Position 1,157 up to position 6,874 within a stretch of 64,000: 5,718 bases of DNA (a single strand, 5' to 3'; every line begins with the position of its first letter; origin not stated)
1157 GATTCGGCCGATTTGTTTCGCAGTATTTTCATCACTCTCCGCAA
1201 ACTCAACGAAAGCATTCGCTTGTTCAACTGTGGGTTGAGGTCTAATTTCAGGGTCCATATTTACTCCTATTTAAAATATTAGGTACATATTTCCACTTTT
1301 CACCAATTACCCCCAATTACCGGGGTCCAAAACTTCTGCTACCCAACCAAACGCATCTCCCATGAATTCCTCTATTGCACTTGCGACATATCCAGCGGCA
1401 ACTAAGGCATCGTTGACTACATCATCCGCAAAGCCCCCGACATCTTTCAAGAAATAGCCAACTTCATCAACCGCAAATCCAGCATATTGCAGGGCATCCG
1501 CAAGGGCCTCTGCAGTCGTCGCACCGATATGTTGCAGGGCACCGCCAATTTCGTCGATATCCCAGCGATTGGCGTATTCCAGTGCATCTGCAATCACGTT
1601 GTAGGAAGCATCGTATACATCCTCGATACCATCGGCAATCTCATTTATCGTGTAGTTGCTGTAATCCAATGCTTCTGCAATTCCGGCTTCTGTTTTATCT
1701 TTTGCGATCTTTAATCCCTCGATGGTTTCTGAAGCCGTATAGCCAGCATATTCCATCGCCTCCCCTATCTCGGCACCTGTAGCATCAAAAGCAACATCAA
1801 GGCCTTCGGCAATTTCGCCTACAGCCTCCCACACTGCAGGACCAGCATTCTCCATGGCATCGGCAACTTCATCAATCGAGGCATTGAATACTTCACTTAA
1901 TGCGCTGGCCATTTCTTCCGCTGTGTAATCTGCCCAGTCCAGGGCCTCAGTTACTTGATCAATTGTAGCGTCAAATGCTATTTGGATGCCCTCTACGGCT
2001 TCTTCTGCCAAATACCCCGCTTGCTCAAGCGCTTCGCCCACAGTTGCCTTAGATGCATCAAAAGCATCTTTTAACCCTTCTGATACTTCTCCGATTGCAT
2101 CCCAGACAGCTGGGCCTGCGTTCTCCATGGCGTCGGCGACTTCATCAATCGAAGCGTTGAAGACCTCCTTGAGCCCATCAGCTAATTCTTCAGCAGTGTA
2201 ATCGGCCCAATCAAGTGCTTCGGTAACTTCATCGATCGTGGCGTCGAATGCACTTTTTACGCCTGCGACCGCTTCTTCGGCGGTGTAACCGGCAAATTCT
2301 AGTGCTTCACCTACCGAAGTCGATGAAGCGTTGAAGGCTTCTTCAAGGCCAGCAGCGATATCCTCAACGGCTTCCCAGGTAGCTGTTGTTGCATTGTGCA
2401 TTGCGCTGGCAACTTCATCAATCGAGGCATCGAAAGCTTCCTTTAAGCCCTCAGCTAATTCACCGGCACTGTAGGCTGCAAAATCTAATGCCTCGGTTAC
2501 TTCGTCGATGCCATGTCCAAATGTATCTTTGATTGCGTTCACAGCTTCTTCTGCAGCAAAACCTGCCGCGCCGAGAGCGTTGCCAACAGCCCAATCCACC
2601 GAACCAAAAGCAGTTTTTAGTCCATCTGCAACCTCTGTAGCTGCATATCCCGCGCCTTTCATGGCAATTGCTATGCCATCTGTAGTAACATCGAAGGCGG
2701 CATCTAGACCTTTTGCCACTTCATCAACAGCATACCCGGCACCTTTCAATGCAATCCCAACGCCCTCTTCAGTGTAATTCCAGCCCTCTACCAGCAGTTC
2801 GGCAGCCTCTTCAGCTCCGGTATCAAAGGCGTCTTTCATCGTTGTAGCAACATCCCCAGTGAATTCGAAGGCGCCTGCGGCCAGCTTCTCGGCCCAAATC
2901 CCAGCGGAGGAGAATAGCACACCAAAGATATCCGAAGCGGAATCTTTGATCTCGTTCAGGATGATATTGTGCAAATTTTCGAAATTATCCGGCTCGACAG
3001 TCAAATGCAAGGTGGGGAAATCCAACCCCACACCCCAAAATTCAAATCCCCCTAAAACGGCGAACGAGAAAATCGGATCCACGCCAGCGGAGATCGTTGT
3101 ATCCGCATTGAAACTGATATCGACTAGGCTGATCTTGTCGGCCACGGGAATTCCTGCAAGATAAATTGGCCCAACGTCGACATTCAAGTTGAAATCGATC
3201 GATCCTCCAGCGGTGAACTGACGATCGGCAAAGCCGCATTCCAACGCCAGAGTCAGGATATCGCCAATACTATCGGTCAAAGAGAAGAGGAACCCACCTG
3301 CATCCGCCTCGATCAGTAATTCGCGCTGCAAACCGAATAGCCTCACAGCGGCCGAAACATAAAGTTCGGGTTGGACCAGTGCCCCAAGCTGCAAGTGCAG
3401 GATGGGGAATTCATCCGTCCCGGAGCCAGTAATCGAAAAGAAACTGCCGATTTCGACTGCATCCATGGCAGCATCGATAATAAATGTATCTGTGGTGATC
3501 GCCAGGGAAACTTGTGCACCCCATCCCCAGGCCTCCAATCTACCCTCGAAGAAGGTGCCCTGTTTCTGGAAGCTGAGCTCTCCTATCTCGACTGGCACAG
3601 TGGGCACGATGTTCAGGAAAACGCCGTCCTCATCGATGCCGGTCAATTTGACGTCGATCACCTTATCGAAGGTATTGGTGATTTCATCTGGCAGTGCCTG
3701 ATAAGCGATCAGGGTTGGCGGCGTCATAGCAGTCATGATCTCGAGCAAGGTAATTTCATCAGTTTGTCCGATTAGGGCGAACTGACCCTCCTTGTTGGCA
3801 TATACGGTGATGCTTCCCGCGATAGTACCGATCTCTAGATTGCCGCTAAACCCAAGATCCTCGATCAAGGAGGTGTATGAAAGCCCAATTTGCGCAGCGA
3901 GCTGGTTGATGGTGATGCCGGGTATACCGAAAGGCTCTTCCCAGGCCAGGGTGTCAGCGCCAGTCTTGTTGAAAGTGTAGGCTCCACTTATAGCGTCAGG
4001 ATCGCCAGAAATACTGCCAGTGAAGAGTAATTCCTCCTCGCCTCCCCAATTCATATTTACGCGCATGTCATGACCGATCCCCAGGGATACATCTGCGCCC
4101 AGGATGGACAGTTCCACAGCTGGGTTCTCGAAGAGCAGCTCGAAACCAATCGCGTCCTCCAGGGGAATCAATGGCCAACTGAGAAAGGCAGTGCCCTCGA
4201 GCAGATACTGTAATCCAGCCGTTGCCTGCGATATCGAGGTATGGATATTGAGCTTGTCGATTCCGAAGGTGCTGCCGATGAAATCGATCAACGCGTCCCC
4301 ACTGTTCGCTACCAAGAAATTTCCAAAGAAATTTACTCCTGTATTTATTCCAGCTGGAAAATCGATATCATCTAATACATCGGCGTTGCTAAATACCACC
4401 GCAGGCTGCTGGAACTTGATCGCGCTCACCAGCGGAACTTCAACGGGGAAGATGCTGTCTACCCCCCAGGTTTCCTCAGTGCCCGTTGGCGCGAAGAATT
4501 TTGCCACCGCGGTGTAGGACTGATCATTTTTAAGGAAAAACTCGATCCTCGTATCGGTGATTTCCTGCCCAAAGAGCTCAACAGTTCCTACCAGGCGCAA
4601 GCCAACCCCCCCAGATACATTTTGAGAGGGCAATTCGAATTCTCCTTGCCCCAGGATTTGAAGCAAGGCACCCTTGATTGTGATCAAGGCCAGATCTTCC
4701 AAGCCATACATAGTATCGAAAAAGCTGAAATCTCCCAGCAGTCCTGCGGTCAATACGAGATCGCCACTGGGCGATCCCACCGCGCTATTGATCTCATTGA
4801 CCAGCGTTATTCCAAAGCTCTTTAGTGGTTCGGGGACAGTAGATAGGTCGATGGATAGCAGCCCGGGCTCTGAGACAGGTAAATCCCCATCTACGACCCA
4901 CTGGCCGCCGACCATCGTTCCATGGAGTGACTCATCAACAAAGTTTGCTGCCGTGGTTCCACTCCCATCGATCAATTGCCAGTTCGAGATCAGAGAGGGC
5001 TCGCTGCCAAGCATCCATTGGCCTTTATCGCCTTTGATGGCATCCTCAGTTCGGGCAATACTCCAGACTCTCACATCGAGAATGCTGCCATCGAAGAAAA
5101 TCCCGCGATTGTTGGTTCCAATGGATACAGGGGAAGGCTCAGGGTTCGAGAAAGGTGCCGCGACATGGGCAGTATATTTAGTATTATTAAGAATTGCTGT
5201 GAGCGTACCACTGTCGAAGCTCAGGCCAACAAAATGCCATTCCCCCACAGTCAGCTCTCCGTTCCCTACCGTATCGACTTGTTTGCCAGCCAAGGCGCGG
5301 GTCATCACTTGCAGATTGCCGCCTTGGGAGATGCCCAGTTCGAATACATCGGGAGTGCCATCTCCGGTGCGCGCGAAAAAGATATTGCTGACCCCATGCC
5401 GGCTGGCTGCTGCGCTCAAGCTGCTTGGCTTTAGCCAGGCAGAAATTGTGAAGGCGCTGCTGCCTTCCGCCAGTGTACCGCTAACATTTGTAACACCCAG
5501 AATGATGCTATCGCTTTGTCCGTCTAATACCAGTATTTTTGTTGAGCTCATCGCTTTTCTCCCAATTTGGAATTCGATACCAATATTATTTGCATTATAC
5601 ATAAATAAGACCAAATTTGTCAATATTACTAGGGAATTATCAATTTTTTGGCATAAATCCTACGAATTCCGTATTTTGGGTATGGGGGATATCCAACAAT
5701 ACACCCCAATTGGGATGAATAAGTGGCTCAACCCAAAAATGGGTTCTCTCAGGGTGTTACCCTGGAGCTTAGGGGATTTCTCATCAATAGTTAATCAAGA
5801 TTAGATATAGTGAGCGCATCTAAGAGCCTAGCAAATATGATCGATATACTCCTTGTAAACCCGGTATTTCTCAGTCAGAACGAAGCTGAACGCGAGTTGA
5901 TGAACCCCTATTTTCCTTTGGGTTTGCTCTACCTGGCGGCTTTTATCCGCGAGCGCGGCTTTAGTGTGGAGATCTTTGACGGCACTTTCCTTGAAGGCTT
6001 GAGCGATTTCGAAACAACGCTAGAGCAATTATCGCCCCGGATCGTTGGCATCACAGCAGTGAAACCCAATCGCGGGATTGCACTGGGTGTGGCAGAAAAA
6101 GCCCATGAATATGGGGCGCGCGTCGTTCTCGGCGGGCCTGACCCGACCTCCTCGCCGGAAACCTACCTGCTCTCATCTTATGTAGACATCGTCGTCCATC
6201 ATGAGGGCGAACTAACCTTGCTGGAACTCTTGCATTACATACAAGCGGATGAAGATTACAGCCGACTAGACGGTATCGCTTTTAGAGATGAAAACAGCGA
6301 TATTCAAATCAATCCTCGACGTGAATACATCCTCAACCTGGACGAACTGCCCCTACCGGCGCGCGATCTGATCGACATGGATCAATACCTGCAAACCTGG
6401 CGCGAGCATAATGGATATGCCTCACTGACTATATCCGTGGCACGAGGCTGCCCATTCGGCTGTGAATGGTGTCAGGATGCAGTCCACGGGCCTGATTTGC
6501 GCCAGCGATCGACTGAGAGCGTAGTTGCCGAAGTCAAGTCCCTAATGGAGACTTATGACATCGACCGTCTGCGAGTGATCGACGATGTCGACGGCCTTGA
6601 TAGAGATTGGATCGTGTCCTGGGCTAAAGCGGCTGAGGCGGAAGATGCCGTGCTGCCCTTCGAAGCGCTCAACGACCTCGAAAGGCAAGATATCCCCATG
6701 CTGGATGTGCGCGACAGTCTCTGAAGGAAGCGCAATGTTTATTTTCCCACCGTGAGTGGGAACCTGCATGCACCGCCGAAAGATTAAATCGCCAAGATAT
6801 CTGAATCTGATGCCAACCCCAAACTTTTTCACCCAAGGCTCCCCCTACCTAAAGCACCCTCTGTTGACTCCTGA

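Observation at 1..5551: Uncharacterised three-gene operon: leaderless LamG giant with acidic repeats, a 4x basic Nif11-like protein, and an unknown third gene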

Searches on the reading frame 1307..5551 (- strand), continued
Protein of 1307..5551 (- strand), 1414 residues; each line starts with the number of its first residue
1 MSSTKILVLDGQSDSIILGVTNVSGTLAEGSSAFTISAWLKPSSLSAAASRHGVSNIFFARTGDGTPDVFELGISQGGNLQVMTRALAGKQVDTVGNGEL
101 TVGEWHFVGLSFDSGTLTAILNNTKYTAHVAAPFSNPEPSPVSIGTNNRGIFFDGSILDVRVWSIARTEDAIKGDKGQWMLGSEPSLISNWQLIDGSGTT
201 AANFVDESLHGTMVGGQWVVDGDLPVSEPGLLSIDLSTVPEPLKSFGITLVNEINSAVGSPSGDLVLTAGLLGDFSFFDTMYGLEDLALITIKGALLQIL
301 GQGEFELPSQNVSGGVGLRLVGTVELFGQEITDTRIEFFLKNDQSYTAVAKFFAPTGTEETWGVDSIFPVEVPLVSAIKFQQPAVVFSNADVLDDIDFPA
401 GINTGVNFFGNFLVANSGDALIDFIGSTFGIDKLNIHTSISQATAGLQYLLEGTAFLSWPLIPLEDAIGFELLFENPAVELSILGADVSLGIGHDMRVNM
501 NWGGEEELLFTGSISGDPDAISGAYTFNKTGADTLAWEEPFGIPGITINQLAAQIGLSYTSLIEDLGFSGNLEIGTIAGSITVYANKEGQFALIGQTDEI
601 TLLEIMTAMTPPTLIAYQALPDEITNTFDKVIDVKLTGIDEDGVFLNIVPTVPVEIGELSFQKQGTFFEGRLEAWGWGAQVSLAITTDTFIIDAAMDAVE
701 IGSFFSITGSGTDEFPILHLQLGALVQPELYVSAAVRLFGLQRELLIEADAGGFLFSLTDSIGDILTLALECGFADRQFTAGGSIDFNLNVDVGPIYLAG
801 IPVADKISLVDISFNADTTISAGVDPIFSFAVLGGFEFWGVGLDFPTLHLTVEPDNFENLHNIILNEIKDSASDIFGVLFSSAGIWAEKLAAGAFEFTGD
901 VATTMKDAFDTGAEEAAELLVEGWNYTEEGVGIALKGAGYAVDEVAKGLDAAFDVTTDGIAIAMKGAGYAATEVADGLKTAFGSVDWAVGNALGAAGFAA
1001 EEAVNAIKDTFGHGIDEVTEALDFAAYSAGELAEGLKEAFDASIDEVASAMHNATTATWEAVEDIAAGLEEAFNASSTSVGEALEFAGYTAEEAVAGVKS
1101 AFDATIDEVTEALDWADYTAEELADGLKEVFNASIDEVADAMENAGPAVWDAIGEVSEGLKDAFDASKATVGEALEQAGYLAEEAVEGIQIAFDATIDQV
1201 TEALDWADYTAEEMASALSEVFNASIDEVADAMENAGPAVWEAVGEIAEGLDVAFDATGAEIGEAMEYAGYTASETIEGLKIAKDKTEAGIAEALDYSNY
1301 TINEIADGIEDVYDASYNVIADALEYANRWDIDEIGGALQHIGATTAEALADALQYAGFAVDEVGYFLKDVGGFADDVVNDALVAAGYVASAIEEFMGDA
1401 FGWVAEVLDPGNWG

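Call 110: find_encoding_contigs(protein=P0114, flank=10000, max_places=3)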
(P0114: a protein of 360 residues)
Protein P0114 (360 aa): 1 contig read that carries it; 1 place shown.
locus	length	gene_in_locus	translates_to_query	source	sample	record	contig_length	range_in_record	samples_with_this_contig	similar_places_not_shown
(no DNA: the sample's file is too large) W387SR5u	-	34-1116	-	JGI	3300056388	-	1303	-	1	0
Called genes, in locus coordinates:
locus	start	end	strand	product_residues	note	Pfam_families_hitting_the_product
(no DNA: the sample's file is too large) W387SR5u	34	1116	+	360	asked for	-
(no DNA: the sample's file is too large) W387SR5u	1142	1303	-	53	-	?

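Call 122: search_protein_families(library=padloc, proteins=[window:1307-5551:-, P0007], max_evalue=0.01)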
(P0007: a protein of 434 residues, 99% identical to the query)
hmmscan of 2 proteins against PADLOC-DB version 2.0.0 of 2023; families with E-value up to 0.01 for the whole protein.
window:1307-5551:- (1414 aa): 9 families
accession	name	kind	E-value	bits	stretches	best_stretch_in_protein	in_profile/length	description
PDLC00648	ZorA3|ZorA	-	2.8e-06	24.4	1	1018-1240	291-514/692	MotA/ExbB/TolQ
PDLC00647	ZorA3|ZorA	-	4.6e-06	23.4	1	1035-1261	325-550/780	MotA/ExbB/TolQ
PDLC00601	ZorA1|ZorA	-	7.1e-06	22.9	1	1043-1308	330-592/699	MotA/ExbB/TolQ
PDLC00600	ZorA1|ZorA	-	1.1e-05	22.3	1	1136-1309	309-474/677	MotA/ExbB/TolQ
PDLC00640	ZorA2|ZorA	-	1.7e-05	21.7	0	1000-1150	372-518/590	MotA/ExbB/TolQ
PDLC00598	ZorA1|ZorA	-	6.1e-05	19.6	1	999-1269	361-630/663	MotA/ExbB/TolQ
PDLC00637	ZorA2|ZorA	-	0.00048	17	0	1002-1084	312-391/420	MotA/ExbB/TolQ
PDLC00599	ZorA1|ZorA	-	0.0013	15.6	1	1028-1223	356-544/631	MotA/ExbB/TolQ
PDLC00638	ZorA2|ZorA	-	0.0017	15.2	0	1134-1343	327-518/545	MotA/ExbB/TolQ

P0007 (434 aa): 0 families

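Call 125: list_cluster_members(proteins=[P0043, P0058, P0155, P0002, P0008, P0039, P0064, P0013, P0087, P0015])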
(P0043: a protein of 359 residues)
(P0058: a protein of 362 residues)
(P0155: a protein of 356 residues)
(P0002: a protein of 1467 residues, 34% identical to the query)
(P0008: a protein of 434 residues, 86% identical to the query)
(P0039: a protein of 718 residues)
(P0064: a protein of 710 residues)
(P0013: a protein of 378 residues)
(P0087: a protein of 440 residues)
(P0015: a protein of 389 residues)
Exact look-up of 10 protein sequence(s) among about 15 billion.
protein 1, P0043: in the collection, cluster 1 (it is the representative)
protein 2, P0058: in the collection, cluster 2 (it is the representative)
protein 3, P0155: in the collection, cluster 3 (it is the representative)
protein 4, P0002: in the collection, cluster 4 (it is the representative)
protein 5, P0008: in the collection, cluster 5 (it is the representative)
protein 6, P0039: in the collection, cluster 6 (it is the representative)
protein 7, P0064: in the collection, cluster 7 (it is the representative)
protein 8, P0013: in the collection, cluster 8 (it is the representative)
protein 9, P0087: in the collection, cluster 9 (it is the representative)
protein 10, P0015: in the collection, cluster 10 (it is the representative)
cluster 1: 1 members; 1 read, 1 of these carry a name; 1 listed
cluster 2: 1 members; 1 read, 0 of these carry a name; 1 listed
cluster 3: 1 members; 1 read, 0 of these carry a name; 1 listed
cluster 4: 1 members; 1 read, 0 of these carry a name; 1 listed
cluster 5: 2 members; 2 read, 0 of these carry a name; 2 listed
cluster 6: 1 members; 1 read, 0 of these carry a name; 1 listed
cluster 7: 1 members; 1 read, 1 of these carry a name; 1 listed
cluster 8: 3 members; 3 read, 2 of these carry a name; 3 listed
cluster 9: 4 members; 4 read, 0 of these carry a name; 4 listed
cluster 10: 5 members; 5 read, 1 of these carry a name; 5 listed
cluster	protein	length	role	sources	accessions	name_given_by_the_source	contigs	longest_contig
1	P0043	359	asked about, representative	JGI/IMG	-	hypothetical protein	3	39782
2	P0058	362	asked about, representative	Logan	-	-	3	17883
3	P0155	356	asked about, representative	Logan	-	-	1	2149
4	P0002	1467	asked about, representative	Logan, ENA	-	-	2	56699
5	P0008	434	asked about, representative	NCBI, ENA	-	-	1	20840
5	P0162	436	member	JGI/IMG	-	-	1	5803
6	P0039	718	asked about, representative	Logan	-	-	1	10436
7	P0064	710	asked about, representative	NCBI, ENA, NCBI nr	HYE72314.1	MAG TPA: hypothetical protein VEF04_03250 [Blastocatellia bacterium] | hypothetical protein [Blastocatellia bacterium]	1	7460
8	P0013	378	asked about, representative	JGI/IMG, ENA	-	hypothetical protein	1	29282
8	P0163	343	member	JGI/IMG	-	hypothetical protein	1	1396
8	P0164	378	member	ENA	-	-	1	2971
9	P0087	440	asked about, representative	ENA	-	-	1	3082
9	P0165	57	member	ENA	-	-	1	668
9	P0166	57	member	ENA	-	-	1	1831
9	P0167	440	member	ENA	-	-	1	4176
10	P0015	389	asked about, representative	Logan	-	-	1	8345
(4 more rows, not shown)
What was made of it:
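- The two named members among the ten looked up are called 'hypothetical protein' (call 125).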

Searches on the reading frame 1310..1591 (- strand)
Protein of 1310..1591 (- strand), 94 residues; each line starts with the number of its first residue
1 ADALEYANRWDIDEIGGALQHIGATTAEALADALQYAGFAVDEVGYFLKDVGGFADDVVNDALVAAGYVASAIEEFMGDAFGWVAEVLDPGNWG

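Call 78: find_related_loci(query=A4, collection=metagenome_contigs, flank=10000)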
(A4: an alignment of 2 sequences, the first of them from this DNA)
Query A4 (94 aa) in metagenome_contigs; peptide patterns used: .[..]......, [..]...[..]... (x = any residue, [..] = any of these).
397 stretches matched a pattern, but none encodes a relative of the query by tblastn (E <= 1e-3).

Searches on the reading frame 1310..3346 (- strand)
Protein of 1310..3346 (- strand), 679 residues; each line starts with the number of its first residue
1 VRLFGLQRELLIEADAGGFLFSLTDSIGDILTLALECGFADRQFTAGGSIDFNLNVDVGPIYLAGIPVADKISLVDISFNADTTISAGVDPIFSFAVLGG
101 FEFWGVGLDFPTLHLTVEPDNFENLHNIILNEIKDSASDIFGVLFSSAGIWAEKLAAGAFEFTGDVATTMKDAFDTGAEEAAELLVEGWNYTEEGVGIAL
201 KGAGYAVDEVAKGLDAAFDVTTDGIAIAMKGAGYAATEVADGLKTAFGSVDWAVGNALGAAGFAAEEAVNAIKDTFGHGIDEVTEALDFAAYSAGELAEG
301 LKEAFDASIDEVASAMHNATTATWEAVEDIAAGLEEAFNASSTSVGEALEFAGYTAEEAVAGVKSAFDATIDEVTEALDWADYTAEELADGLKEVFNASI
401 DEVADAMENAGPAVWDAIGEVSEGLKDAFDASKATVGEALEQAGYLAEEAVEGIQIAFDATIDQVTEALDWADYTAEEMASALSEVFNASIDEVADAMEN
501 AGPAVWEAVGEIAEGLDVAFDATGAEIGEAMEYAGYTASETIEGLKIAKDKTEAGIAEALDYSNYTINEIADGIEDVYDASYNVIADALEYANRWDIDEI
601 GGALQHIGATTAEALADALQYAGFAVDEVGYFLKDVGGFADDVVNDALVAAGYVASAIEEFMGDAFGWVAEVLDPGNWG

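Call 69: find_related_loci(query=A3, collection=metagenome_contigs, flank=10000)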
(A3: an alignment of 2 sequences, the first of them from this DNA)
Query A3 (679 aa) in metagenome_contigs; peptide patterns used: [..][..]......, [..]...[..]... (x = any residue, [..] = any of these).
419 stretches matched a pattern, but none encodes a relative of the query by tblastn (E <= 1e-3).

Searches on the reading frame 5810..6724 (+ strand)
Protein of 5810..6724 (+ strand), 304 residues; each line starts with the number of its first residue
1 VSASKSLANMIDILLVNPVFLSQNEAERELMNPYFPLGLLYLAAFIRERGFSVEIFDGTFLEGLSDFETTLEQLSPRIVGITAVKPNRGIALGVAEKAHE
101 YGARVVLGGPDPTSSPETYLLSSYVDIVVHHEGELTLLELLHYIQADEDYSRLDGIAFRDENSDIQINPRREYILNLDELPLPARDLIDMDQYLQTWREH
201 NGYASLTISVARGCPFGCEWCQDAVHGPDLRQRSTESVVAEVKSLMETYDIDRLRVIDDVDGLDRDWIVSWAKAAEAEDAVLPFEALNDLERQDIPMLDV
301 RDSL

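Call 5: search_protein_families(library=pfam, proteins=[window:5810-6724:+], max_evalue=0.1)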
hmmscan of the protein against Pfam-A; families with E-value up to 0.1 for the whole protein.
window:5810-6724:+ (304 aa): 2 families
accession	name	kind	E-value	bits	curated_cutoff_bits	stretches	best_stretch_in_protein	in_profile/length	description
PF02310.24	B12-binding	-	3.7e-16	59.5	32.1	1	33-140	11-120/121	B12 binding domain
PF04055.27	Radical_SAM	-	1.1e-05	26.1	29.5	1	208-277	1-72/166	Radical SAM superfamily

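Call 6: search_protein_families(library=ncbifam, proteins=[window:5810-6724:+], max_evalue=0.1)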
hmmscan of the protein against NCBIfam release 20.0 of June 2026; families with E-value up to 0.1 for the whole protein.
window:5810-6724:+ (304 aa): 26 families (the best 25 are shown)
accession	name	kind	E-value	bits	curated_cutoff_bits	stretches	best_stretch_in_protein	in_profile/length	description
TIGR02026.1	BchE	equivalog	3.1e-24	85.7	481.35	1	13-265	2-254/497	magnesium-protoporphyrin IX monomethyl ester anaerobic oxidative cyclase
NF038361.1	rSAM_Sden_1168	equivalog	1.9e-21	76.2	575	1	124-266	198-343/560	Sden_1168 family B12-binding radical SAM P-methyltransferase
NF050148.1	rSAM_ApyD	equivalog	1.9e-21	76.1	750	1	24-273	13-268/645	RiPP biosynthesis radical SAM protein ApyD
TIGR04013.1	B12_SAM_MJ_1487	hypoth_equivalog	1.5e-20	73.4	251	1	96-257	64-203/382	TIGR04013 family B12-binding domain/radical SAM domain-containing protein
TIGR03975.1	rSAM_ocin_1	subfamily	5.6e-18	64.8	281.85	1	67-298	120-358/606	RiPP maturation radical SAM C-methyltransferase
TIGR03471.1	HpnJ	equivalog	1.3e-16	60.6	577.6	1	88-259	83-253/472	hopanoid biosynthesis associated radical SAM protein HpnJ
TIGR04014.1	B12_SAM_MJ_0865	equivalog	2.3e-16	59.6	360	1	93-247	59-203/434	methyl-coenzyme M reductase glutamine C-methyltransferase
NF033712.0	B12_rSAM_KedN5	subfamily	2.6e-15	55.7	700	1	103-245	92-236/624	KedN5 family methylcobalamin-dependent radical SAM C-methyltransferase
TIGR04367.1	HpnR_B12_rSAM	equivalog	2.7e-14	52.6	650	1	36-260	22-238/490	hopanoid C-3 methylase HpnR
TIGR04385.1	B12_rSAM_cofa1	equivalog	9.9e-14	51.4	450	1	33-260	17-251/438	B12 lower ligand biosynthesis radical SAM protein BzaD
TIGR04295.1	B12_rSAM_oligo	hypoth_equivalog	1e-13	50.8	400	1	15-259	4-253/422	TIGR04295 family B12-binding domain-containing radical SAM protein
TIGR04072.2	rSAM_ladder_B12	equivalog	1.7e-13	50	360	1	33-260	15-236/443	lipid biosynthesis B12-binding/radical SAM protein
TIGR04479.1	bcpD_PhpK_rSAM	subfamily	1.5e-12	46.7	600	1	22-259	57-295/504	PhpK family radical SAM P-methyltransferase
TIGR04190.1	B12_SAM_Ta0216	equivalog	3.3e-08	32.6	500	1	35-222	36-236/554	TIGR04190 family B12-binding domain/radical SAM domain protein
NF033070.1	rSAM_AprD4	equivalog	1.4e-06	27.5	500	1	176-294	169-286/456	AprD4 family radical SAM diol-dehydratase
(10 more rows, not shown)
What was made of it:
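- Checked: The B12-binding/radical-SAM ORF (5810..6724) and a class I methyltransferase (6756..7544) are present (calls 5, 6).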
